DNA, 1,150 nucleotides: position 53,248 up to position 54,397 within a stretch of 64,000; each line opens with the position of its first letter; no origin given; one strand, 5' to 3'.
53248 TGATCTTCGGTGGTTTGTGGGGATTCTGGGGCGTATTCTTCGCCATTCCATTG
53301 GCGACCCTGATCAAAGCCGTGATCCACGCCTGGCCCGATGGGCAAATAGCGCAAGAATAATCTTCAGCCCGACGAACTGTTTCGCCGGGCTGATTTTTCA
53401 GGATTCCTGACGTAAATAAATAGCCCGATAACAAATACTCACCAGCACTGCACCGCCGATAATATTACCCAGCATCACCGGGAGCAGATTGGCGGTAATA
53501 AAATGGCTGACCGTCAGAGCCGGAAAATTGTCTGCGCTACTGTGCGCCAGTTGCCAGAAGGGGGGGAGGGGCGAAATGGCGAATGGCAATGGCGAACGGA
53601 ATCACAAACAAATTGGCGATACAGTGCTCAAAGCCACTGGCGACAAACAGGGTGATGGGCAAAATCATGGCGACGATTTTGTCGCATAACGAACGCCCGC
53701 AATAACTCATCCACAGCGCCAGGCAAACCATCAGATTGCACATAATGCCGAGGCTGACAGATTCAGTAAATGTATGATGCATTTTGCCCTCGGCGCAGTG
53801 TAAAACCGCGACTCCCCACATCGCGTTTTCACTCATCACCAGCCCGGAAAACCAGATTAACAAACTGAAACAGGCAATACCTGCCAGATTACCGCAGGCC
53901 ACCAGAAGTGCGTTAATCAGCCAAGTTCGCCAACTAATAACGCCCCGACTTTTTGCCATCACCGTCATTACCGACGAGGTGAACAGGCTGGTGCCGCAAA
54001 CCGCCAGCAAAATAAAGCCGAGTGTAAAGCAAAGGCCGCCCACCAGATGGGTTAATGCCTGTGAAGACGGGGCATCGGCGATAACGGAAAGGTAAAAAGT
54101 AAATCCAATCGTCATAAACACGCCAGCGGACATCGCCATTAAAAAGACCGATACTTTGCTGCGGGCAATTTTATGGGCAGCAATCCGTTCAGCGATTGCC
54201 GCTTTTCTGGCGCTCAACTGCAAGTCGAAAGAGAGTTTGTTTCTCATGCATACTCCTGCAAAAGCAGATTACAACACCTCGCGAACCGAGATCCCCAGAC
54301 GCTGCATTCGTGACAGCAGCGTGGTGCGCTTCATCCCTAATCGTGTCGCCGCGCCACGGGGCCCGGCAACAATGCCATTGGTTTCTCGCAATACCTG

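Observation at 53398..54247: focB formate channel is frameshifted at a G7/C7 homopolymer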

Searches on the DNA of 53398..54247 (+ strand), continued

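Call 32: get_annotated_region(hit=H1, flank=11000)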
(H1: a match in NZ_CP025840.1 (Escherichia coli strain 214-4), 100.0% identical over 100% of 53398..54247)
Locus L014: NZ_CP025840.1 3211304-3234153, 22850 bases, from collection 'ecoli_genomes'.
description: Escherichia coli strain 214-4 chromosome, complete genome
organism: Escherichia coli strain 214-4 (NCBI taxid 562)
replicon: chromosome; assembly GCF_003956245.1
host: Homo sapiens; source: stool; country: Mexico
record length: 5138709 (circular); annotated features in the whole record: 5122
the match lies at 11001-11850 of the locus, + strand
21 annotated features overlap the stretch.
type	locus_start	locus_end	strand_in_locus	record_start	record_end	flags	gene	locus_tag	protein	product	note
CDS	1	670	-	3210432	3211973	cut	ppx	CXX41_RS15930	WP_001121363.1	exopolyphosphatase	-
CDS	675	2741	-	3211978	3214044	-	ppk1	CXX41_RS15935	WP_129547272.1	polyphosphate kinase 1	-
CDS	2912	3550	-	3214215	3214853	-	purN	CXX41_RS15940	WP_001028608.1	phosphoribosylglycinamide formyltransferase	-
CDS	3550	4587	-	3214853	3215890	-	purM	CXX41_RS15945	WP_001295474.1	phosphoribosylformylglycinamidine cyclo-ligase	-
CDS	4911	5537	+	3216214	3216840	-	upp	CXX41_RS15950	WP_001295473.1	uracil phosphoribosyltransferase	-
CDS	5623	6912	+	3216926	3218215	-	uraA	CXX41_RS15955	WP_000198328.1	uracil permease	-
CDS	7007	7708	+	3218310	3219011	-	hda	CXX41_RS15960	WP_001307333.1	DnaA inactivator Hda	-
CDS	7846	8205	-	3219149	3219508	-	arsC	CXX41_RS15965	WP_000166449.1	arsenate reductase (glutaredoxin)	This arsenate reductase requires both glutathione and glutaredoxin to convert arsenate to arsenite, after which the ...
CDS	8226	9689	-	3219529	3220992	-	bepA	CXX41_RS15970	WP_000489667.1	beta-barrel assembly-enhancing protease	-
CDS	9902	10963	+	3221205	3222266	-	yfgO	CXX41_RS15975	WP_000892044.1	AI-2E family transporter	-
CDS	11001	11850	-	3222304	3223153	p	focB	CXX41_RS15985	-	formate transporter FocB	frameshifted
CDS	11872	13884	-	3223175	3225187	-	hyfR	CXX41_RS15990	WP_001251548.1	DNA-binding transcriptional regulator HyfR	-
CDS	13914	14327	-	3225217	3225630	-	hyfJ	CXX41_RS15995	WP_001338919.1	hydrogenase 4 assembly chaperone HyfJ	-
CDS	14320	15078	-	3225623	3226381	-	hyfI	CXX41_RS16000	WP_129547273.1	hydrogenase 4 catalytic subunit HyfI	-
CDS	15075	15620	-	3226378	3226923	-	hyfH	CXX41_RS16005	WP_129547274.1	hydrogenase 4 subunit H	-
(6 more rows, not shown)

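Call 33: get_annotated_region(hit=H3, flank=11000)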
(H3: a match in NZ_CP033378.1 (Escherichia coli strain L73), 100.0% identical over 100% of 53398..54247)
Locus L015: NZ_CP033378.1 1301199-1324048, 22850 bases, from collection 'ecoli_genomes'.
description: Escherichia coli strain L73 chromosome, complete genome
organism: Escherichia coli strain L73 (NCBI taxid 562)
replicon: chromosome; assembly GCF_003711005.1
host: -; source: goose anus swab; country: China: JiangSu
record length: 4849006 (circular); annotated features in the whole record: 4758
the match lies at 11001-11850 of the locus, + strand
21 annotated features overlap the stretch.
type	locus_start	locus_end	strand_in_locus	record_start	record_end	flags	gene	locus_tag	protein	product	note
CDS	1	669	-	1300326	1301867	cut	ppx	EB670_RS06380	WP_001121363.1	exopolyphosphatase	-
CDS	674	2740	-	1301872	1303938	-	ppk1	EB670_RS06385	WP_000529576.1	polyphosphate kinase 1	-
CDS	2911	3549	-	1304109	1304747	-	purN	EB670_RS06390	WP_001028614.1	phosphoribosylglycinamide formyltransferase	-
CDS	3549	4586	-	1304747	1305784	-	purM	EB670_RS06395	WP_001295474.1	phosphoribosylformylglycinamidine cyclo-ligase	-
CDS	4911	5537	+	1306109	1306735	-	upp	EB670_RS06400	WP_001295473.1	uracil phosphoribosyltransferase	-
CDS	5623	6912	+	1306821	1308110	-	uraA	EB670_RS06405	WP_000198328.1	uracil permease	-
CDS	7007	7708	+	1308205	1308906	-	hda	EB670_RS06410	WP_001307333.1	DnaA inactivator Hda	-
CDS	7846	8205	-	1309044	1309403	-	arsC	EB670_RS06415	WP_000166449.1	arsenate reductase (glutaredoxin)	This arsenate reductase requires both glutathione and glutaredoxin to convert arsenate to arsenite, after which the ...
CDS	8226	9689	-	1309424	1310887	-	bepA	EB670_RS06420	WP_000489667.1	beta-barrel assembly-enhancing protease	-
CDS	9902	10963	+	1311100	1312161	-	yfgO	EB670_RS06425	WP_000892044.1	AI-2E family transporter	-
CDS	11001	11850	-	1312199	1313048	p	focB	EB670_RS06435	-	formate transporter FocB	frameshifted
CDS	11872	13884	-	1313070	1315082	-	hyfR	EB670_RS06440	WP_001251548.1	DNA-binding transcriptional regulator HyfR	-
CDS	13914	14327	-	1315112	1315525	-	hyfJ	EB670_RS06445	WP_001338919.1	hydrogenase 4 assembly chaperone HyfJ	-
CDS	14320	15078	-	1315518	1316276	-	hyfI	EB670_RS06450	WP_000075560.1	hydrogenase 4 catalytic subunit HyfI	-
CDS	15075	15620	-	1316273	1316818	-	hyfH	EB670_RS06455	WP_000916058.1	hydrogenase 4 subunit H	-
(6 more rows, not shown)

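Call 34: get_annotated_region(hit=H8, flank=11000)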
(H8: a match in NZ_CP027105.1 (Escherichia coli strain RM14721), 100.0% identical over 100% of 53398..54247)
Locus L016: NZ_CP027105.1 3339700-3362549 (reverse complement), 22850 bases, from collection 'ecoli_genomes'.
description: Escherichia coli strain RM14721 chromosome, complete genome
organism: Escherichia coli strain RM14721 (NCBI taxid 562)
replicon: chromosome; assembly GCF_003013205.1
host: dog; source: feces; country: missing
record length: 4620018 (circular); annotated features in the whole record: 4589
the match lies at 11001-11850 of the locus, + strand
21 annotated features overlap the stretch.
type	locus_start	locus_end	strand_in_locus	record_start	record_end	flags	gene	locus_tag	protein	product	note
CDS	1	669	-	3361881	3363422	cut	ppx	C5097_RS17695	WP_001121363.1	exopolyphosphatase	-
CDS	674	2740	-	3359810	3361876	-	ppk1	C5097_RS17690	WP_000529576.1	polyphosphate kinase 1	-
CDS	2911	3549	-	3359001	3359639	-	purN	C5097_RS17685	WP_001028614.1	phosphoribosylglycinamide formyltransferase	-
CDS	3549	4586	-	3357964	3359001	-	purM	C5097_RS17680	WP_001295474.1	phosphoribosylformylglycinamidine cyclo-ligase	-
CDS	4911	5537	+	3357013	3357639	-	upp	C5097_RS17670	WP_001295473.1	uracil phosphoribosyltransferase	-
CDS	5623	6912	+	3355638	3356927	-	uraA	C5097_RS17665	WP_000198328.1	uracil permease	-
CDS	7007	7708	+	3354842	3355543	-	hda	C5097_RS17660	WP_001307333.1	DnaA inactivator Hda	-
CDS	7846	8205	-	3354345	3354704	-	arsC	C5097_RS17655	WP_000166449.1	arsenate reductase (glutaredoxin)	This arsenate reductase requires both glutathione and glutaredoxin to convert arsenate to arsenite, after which the ...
CDS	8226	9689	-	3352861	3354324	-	bepA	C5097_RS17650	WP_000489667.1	beta-barrel assembly-enhancing protease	-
CDS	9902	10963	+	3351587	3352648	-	yfgO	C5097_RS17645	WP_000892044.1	AI-2E family transporter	-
CDS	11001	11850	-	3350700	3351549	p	focB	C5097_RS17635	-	formate transporter FocB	frameshifted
CDS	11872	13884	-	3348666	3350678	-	hyfR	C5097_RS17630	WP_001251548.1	DNA-binding transcriptional regulator HyfR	-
CDS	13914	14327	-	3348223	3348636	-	hyfJ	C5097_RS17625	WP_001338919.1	hydrogenase 4 assembly chaperone HyfJ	-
CDS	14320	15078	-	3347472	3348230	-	hyfI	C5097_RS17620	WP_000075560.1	hydrogenase 4 catalytic subunit HyfI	-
CDS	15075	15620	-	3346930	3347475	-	hyfH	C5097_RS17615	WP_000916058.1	hydrogenase 4 subunit H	-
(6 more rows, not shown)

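Call 35: get_annotated_region(hit=H9, flank=11000)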
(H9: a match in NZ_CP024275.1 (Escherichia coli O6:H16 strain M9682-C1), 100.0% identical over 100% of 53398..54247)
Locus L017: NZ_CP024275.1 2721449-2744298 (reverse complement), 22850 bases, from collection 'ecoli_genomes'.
description: Escherichia coli O6:H16 strain M9682-C1 chromosome, complete genome
organism: Escherichia coli O6:H16 strain M9682-C1 (NCBI taxid 1446746)
replicon: chromosome; assembly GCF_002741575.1
host: missing; source: missing; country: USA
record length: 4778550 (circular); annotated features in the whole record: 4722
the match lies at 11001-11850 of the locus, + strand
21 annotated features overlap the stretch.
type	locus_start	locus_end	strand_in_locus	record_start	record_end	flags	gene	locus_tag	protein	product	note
CDS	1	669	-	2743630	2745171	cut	ppx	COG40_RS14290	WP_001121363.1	exopolyphosphatase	-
CDS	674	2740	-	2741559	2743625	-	ppk1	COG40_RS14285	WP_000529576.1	polyphosphate kinase 1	-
CDS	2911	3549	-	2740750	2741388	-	purN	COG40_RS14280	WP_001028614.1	phosphoribosylglycinamide formyltransferase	-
CDS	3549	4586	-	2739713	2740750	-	purM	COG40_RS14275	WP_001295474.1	phosphoribosylformylglycinamidine cyclo-ligase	-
CDS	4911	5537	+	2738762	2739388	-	upp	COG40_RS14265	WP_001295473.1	uracil phosphoribosyltransferase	-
CDS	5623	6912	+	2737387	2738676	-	uraA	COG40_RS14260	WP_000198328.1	uracil permease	-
CDS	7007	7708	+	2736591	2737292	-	hda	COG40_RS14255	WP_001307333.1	DnaA inactivator Hda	-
CDS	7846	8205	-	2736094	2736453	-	arsC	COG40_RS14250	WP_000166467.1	arsenate reductase (glutaredoxin)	This arsenate reductase requires both glutathione and glutaredoxin to convert arsenate to arsenite, after which the ...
CDS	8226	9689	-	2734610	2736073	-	bepA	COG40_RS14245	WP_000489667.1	beta-barrel assembly-enhancing protease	-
CDS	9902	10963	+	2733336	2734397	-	yfgO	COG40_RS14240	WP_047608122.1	AI-2E family transporter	-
CDS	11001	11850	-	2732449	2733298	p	focB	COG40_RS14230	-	formate transporter FocB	frameshifted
CDS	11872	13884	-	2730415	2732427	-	hyfR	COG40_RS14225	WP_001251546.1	DNA-binding transcriptional regulator HyfR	-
CDS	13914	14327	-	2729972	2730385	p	hyfJ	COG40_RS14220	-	hydrogenase 4 assembly chaperone HyfJ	internal stop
CDS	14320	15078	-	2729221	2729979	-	hyfI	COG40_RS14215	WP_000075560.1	hydrogenase 4 catalytic subunit HyfI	-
CDS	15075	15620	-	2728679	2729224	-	hyfH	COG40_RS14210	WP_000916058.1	hydrogenase 4 subunit H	-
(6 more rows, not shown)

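Call 36: get_annotated_region(hit=H11, flank=11000)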
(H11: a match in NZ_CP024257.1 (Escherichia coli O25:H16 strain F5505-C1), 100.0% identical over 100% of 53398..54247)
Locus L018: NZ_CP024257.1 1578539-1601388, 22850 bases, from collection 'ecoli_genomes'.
description: Escherichia coli O25:H16 strain F5505-C1 chromosome, complete genome
organism: Escherichia coli O25:H16 strain F5505-C1 (NCBI taxid 2048780)
replicon: chromosome; assembly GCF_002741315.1
host: missing; source: missing; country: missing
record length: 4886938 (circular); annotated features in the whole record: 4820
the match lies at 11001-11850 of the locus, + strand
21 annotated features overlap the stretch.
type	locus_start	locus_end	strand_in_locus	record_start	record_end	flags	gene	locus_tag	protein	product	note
CDS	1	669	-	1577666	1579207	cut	ppx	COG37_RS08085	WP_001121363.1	exopolyphosphatase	-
CDS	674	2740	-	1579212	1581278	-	ppk1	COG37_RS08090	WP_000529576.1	polyphosphate kinase 1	-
CDS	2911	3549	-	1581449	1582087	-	purN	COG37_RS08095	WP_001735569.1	phosphoribosylglycinamide formyltransferase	-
CDS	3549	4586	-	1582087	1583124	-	purM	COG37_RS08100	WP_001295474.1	phosphoribosylformylglycinamidine cyclo-ligase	-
CDS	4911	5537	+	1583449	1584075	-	upp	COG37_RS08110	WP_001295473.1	uracil phosphoribosyltransferase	-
CDS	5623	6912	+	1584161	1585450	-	uraA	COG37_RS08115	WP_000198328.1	uracil permease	-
CDS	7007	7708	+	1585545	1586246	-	hda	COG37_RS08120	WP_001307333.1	DnaA inactivator Hda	-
CDS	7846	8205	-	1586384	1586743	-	arsC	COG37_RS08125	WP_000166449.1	arsenate reductase (glutaredoxin)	This arsenate reductase requires both glutathione and glutaredoxin to convert arsenate to arsenite, after which the ...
CDS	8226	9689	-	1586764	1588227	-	bepA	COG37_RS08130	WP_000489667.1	beta-barrel assembly-enhancing protease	-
CDS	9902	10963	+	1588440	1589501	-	yfgO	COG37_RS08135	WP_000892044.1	AI-2E family transporter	-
CDS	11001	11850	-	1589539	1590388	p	focB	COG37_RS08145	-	formate transporter FocB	frameshifted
CDS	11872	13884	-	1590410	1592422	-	hyfR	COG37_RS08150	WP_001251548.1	DNA-binding transcriptional regulator HyfR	-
CDS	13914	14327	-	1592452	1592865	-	hyfJ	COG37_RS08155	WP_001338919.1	hydrogenase 4 assembly chaperone HyfJ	-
CDS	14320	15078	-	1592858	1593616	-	hyfI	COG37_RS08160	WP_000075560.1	hydrogenase 4 catalytic subunit HyfI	-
CDS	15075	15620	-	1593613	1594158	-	hyfH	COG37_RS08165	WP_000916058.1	hydrogenase 4 subunit H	-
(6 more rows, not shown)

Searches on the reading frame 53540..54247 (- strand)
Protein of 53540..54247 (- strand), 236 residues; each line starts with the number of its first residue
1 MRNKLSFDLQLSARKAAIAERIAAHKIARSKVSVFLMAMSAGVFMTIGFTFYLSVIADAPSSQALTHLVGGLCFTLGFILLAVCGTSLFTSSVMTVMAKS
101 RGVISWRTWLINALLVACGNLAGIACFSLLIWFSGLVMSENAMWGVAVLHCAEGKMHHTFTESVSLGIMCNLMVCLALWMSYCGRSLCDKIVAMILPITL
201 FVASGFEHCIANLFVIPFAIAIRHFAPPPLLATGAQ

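Call 62: search_protein_families(proteins=[window:53540-54247:-], library=ncbifam)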
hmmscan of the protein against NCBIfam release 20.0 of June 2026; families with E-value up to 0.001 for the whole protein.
seq(236 aa): 5 families
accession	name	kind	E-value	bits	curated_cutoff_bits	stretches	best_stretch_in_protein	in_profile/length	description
NF007261.0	PRK09713.1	exception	3.2e-157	522.3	499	1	1-230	1-230/282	formate transporter FocB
NF008069.0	PRK10805.1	equivalog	5.1e-74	249.3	440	1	4-230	4-231/285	formate transporter FocA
TIGR00790.1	fnt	subfamily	1.4e-71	240.8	232.3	1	26-225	1-202/239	formate/nitrite family transporter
TIGR04060.1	formate_focA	equivalog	2e-67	227.2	290.1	1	16-228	4-217/268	formate transporter FocA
NF008595.0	PRK11562.1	equivalog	3.5e-13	49.5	293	1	15-218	9-207/268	nitrite transporter NirC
